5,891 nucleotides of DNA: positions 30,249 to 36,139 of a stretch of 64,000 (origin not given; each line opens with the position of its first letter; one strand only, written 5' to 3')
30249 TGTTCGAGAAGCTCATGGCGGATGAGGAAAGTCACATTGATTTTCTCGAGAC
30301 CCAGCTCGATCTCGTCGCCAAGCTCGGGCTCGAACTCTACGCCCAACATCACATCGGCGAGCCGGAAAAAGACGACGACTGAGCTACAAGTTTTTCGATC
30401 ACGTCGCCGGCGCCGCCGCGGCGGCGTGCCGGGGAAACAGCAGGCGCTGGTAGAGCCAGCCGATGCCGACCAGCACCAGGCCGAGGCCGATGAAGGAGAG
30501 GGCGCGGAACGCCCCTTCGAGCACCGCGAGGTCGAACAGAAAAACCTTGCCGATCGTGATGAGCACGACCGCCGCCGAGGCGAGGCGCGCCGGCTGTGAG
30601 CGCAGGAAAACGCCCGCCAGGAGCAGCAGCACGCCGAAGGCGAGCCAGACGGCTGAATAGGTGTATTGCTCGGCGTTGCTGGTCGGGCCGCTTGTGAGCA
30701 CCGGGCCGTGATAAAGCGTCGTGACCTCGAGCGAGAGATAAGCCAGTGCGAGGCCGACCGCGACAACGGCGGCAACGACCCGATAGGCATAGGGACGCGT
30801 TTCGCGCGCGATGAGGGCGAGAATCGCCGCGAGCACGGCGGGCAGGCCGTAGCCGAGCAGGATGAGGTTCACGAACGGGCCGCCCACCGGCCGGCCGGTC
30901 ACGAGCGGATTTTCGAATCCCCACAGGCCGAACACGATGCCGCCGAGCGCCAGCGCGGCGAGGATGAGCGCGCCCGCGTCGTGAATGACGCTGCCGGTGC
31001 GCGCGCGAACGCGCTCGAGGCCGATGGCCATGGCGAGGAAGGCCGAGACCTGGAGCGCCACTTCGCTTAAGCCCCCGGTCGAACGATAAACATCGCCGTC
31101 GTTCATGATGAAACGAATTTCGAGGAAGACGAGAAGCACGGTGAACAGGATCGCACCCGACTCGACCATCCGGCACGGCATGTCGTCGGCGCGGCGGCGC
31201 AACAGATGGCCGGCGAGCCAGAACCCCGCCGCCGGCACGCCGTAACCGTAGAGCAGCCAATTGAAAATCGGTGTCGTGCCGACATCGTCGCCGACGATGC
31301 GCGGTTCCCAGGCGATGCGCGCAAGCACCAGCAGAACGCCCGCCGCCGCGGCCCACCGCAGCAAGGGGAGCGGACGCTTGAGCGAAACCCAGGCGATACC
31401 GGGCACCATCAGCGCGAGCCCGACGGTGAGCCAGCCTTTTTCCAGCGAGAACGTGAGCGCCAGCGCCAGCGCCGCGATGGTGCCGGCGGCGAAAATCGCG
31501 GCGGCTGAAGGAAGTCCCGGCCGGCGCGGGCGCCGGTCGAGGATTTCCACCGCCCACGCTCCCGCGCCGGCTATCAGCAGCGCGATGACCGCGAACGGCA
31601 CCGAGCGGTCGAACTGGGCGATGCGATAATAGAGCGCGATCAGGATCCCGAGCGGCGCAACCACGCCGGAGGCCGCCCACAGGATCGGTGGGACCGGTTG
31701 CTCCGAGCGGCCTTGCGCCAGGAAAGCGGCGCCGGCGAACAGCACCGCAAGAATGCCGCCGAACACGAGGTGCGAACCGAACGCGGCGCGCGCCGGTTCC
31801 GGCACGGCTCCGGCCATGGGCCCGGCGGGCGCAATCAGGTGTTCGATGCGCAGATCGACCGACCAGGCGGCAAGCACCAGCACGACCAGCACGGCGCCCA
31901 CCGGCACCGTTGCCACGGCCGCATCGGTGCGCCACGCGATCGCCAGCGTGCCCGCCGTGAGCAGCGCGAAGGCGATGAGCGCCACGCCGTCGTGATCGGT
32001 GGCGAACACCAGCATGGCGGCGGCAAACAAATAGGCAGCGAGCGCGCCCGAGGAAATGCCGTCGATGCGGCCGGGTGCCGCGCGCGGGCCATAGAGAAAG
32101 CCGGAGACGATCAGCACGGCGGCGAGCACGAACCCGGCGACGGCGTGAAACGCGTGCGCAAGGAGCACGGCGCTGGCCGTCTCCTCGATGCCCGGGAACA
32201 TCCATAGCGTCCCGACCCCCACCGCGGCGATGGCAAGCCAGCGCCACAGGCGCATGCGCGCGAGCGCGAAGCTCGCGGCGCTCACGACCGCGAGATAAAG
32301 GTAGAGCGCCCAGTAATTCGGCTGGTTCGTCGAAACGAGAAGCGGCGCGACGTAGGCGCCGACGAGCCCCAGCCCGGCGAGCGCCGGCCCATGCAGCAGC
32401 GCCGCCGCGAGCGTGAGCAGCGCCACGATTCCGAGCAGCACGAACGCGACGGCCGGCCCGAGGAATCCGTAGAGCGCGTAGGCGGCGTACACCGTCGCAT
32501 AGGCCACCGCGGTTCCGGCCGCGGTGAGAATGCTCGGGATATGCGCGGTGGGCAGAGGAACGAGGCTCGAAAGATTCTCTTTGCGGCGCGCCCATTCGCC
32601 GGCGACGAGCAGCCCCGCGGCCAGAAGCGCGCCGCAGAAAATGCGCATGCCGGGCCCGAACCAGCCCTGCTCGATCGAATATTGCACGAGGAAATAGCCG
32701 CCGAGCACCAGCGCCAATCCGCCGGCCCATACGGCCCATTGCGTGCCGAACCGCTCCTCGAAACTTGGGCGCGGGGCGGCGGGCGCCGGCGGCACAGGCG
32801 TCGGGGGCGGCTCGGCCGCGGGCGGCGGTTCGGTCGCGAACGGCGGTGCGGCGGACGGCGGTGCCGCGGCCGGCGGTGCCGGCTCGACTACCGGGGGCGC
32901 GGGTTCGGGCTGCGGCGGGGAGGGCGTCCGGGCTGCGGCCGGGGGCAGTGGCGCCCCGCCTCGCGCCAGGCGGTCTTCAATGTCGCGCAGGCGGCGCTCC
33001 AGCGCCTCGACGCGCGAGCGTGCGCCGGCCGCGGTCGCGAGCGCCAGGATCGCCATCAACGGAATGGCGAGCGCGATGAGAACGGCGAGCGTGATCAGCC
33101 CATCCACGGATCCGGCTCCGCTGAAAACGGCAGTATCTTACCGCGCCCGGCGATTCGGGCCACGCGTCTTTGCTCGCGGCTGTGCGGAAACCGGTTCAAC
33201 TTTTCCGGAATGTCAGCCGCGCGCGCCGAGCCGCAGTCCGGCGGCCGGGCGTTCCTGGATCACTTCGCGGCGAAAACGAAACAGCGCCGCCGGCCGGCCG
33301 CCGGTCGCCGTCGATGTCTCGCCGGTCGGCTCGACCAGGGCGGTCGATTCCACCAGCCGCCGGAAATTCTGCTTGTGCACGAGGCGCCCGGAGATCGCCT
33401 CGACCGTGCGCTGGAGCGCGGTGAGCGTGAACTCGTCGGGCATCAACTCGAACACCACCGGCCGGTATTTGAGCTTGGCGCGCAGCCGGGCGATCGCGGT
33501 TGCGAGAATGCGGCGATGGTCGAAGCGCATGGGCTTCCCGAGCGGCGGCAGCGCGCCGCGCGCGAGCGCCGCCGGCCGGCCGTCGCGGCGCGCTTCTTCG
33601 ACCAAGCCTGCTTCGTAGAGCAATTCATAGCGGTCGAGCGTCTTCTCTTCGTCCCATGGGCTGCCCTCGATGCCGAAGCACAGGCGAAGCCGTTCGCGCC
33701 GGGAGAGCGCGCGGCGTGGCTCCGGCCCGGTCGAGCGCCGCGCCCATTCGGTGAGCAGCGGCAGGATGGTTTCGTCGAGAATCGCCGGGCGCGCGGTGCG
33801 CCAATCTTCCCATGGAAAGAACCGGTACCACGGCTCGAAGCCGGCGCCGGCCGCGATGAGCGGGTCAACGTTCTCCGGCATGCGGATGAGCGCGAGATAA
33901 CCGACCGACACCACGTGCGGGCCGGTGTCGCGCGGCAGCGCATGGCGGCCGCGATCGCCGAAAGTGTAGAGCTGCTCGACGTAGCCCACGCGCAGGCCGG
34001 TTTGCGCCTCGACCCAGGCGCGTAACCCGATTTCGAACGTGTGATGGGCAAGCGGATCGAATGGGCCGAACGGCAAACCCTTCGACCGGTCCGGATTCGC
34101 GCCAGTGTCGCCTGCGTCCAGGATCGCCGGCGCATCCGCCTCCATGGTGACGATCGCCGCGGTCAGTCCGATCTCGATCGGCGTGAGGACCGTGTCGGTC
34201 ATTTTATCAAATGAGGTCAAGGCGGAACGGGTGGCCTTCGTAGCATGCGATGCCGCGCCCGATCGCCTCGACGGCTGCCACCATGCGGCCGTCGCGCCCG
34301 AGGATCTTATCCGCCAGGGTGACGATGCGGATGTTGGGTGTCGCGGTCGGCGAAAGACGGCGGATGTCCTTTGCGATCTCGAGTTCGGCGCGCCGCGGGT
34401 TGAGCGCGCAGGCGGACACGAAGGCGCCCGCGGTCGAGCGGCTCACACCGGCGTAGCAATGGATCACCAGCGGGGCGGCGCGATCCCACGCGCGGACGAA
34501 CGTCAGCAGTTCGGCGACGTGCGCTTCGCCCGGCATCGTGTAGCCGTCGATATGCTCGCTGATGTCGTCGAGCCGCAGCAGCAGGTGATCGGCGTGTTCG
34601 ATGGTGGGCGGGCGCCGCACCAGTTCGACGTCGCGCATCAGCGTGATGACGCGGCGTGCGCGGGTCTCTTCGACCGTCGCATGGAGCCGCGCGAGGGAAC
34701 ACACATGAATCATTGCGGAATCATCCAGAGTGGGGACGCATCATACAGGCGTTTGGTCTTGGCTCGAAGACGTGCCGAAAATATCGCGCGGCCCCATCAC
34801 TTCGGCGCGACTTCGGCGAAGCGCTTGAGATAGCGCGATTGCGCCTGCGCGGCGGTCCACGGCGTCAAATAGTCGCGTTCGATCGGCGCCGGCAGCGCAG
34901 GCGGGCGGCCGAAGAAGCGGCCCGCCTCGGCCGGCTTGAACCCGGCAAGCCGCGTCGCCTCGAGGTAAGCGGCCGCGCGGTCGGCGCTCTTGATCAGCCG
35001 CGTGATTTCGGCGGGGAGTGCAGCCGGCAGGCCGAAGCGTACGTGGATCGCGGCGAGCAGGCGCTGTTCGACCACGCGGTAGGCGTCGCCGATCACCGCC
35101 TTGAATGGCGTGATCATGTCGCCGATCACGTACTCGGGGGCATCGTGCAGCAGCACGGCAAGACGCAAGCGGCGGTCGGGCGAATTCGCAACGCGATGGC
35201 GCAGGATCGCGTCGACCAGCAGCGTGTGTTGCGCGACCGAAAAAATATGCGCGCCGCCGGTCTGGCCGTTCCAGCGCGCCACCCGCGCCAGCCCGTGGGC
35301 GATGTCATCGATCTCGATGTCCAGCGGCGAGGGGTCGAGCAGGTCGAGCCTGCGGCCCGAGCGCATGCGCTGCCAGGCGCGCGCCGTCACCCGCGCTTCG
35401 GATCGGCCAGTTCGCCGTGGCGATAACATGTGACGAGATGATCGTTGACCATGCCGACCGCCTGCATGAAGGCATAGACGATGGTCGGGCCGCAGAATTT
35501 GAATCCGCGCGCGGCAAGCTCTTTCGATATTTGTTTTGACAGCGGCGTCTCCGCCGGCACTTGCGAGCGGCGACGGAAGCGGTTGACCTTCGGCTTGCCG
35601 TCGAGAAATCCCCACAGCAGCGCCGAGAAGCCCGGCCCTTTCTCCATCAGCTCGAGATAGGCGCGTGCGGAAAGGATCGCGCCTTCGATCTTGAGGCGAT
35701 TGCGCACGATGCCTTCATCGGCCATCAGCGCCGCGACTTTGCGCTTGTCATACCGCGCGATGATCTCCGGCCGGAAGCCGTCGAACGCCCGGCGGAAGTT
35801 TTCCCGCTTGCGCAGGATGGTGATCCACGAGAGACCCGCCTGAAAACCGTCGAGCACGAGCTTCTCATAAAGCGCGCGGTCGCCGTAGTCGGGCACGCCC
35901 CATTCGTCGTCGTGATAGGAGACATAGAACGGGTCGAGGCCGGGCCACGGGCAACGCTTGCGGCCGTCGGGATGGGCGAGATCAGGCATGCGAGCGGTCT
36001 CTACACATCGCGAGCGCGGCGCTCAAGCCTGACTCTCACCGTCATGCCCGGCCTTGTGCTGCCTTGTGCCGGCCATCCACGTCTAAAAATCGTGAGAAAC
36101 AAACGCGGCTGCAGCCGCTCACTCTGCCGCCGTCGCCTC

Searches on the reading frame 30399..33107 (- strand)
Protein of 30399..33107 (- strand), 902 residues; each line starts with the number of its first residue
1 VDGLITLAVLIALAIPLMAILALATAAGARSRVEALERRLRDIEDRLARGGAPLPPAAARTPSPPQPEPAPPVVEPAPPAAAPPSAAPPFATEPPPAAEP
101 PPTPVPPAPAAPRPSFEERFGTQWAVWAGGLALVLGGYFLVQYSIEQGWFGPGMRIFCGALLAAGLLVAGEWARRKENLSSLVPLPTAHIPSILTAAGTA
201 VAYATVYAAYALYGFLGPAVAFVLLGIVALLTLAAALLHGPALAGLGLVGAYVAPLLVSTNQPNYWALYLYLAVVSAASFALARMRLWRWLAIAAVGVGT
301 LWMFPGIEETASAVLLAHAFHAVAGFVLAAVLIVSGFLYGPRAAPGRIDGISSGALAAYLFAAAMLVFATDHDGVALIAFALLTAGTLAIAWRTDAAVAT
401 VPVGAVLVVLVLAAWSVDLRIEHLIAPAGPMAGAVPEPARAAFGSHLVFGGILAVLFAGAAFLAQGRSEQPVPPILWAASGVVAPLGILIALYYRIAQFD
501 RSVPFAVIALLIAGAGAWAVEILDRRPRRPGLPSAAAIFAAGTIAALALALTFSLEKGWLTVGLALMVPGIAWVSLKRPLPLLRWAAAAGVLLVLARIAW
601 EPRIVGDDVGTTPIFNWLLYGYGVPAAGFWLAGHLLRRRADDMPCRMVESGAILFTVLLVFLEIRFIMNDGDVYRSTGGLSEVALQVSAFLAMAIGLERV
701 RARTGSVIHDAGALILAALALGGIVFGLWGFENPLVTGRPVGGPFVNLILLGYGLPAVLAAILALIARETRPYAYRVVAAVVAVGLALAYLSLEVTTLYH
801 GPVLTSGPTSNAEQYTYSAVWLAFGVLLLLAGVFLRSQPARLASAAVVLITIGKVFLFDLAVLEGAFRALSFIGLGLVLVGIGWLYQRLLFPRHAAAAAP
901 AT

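Call 8: search_protein_families(library=pfam, proteins=[window:30399-33107:-], max_evalue=0.01)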
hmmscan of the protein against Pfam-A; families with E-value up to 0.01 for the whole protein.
window:30399-33107:- (902 aa): 1 family
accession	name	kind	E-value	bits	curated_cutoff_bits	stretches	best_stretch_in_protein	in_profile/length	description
PF10101.14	DUF2339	-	4.3e-128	429.4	33.6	2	380-889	143-659/659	Predicted membrane protein (DUF2339)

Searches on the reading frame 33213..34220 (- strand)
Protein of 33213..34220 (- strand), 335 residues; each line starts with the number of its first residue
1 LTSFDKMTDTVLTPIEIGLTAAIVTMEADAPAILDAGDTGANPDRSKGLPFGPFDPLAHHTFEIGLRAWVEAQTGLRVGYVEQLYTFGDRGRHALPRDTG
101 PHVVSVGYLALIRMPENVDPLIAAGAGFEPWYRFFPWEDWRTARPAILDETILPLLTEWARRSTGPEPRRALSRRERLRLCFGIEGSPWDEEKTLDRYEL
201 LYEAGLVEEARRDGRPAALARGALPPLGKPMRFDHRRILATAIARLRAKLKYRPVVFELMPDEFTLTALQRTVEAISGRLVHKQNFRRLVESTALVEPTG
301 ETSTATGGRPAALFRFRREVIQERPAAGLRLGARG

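Call 59: search_protein_families(library=pfam, proteins=[window:33213-34220:-], max_evalue=0.0001)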
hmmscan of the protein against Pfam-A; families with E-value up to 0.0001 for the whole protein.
window:33213-34220:- (335 aa): 2 families
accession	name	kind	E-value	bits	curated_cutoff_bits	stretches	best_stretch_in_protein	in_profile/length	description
PF21906.2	NrtR_WHD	-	1.3e-21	77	27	1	256-316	1-61/61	NrtR DNA-binding winged helix domain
PF19368.5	AraR_C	-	2.5e-08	34.5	23.8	1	252-319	1-69/82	AraR C-terminal winged HTH domain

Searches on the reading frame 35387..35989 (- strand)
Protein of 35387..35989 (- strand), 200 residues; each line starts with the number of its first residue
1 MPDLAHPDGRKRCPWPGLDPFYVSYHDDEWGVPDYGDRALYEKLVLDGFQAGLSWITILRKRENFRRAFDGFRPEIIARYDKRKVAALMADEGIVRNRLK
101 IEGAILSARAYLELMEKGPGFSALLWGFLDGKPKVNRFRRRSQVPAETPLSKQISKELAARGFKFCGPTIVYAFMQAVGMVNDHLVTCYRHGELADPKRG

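Call 59: search_protein_families(library=pfam, proteins=[window:35387-35989:-], max_evalue=0.0001)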
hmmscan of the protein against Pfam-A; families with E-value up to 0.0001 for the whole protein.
window:35387-35989:- (200 aa): 1 family
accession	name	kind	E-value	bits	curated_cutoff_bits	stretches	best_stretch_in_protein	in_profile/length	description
PF03352.18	Adenine_glyco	-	3.1e-75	252.4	25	1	15-191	1-177/177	Methyladenine glycosylase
